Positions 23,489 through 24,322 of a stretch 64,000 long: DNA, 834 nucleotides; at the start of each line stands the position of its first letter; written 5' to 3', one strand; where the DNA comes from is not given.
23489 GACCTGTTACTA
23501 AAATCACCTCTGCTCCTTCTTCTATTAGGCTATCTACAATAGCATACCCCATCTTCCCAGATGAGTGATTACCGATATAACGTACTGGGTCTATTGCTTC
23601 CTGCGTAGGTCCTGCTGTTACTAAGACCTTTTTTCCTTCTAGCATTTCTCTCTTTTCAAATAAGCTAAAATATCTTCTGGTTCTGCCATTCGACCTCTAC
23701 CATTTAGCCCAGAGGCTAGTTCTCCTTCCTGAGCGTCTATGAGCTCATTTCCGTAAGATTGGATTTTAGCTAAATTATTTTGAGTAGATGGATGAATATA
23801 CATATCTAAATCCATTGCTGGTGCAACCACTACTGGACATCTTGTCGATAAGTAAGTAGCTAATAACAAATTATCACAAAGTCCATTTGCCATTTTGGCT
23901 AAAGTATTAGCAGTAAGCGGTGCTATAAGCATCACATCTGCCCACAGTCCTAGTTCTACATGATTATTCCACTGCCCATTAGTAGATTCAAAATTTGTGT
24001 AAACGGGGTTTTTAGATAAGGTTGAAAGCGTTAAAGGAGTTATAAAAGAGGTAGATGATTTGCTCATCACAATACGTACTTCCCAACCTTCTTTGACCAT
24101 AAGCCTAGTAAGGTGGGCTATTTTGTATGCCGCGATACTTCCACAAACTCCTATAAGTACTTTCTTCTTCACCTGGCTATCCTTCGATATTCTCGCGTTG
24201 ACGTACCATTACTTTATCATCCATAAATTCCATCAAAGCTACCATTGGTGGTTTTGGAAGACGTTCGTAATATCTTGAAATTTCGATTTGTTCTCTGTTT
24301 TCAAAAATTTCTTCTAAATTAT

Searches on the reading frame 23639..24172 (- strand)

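Call 56: search_protein_families(library=pfam, proteins=[window:23639-24172:-], max_evalue=0.00001)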
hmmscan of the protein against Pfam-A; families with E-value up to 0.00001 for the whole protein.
window:23639-24172:- (177 aa): 1 family
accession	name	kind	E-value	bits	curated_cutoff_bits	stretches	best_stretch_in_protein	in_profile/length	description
PF02441.25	Flavoprotein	-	5.9e-35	120.7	22.7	1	3-170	1-156/162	Flavoprotein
